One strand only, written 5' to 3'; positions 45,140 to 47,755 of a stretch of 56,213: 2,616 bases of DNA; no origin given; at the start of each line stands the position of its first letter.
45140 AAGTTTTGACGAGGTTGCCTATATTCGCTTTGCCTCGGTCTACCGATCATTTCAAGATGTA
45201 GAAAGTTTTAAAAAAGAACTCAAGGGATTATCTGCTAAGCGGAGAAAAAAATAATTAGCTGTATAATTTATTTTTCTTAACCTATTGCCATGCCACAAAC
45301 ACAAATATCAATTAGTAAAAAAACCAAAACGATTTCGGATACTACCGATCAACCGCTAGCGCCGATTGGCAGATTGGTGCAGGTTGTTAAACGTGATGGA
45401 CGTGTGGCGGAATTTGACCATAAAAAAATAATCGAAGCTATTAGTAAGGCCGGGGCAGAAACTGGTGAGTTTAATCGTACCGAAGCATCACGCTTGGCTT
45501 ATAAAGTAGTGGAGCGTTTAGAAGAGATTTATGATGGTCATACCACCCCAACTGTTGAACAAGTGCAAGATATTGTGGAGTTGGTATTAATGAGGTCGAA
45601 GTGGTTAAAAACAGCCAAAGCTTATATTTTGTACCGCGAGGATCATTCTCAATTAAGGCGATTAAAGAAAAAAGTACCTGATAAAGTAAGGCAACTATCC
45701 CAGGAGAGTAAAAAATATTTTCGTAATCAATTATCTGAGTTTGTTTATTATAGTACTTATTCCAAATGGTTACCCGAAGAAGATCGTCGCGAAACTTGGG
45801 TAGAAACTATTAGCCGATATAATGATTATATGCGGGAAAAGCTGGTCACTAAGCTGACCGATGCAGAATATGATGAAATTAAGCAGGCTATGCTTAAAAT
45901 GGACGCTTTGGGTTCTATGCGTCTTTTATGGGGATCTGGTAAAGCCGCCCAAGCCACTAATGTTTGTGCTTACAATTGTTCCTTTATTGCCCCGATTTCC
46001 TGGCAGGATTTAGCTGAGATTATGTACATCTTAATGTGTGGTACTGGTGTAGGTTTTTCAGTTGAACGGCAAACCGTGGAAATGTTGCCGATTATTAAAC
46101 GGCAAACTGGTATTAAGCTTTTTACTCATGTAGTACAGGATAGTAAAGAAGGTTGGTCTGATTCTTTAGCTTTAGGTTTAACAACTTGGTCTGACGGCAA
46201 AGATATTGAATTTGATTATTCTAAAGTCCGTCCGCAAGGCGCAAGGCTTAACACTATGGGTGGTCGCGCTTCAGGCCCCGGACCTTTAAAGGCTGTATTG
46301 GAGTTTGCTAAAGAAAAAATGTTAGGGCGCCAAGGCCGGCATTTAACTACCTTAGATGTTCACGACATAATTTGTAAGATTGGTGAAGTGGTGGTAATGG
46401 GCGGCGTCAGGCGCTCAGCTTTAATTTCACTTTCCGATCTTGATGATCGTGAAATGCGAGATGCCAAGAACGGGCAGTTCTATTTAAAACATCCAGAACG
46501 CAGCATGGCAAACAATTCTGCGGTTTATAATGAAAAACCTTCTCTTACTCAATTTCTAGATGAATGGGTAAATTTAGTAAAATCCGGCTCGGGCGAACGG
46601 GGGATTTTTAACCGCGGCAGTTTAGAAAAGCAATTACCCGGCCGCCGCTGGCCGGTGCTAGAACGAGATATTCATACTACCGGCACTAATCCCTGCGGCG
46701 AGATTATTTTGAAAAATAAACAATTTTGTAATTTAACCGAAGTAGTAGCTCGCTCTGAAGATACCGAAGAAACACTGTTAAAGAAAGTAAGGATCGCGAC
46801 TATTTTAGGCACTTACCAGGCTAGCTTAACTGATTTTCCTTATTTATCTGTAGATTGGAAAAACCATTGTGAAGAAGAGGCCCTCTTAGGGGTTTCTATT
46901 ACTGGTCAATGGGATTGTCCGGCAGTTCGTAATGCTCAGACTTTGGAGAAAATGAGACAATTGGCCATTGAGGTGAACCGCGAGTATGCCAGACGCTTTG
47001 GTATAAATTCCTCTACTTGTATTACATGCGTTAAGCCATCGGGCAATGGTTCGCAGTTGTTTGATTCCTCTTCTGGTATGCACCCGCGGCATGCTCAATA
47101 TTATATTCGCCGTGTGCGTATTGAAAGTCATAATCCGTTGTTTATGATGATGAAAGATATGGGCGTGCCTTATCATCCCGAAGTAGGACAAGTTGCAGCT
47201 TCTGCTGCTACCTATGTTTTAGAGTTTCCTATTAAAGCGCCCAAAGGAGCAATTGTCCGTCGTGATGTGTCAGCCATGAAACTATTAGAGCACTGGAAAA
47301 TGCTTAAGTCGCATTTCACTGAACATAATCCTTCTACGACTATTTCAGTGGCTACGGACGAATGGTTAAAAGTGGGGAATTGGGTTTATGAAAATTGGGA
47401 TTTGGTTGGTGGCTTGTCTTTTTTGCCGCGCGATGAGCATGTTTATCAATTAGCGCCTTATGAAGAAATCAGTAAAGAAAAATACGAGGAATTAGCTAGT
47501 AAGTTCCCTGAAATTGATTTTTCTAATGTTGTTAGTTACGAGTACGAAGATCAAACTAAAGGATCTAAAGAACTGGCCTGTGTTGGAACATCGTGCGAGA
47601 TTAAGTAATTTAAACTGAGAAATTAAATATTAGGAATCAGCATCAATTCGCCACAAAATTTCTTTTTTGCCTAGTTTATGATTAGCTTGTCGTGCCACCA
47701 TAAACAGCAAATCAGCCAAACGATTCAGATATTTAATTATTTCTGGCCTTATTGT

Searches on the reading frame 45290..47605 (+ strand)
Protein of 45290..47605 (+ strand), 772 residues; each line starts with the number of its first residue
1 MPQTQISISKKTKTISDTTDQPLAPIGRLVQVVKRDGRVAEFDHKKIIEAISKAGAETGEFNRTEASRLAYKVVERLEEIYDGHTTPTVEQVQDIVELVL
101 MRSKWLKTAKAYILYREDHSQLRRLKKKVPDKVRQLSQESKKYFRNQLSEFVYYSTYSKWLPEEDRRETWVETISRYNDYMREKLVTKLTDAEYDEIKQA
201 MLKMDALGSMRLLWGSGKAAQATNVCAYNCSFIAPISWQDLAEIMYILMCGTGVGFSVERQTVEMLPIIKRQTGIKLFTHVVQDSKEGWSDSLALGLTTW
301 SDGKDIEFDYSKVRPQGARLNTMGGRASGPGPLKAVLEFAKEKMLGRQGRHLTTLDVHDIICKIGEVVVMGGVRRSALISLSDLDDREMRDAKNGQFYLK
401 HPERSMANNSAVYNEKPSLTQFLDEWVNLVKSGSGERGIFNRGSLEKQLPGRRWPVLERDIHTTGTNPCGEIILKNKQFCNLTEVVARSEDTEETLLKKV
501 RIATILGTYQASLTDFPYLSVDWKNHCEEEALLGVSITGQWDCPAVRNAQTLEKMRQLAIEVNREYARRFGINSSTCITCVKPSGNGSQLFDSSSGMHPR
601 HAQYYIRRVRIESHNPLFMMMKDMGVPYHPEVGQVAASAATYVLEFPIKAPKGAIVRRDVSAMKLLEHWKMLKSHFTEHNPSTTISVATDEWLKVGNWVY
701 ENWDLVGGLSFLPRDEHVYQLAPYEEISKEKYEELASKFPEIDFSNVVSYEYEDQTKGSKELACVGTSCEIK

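Call 63: search_protein_families(library=pfam, proteins=[window:45290-47605:+], max_evalue=0.00001)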
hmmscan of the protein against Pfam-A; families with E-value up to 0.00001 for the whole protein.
window:45290-47605:+ (772 aa): 3 families
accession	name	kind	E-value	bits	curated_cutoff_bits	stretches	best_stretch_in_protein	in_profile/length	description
PF03477.21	ATP-cone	-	1.1e-21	77.6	25.8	1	31-120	2-87/88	ATP cone domain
PF17975.6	RNR_Alpha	-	1.9e-09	38.4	26.4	1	133-206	6-89/101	Ribonucleotide reductase alpha domain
PF21995.1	RNR-II_ins_dom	-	3.8e-06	27.5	27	0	280-337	37-100/107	B12-dependent ribonucleotide reductase, insertion domain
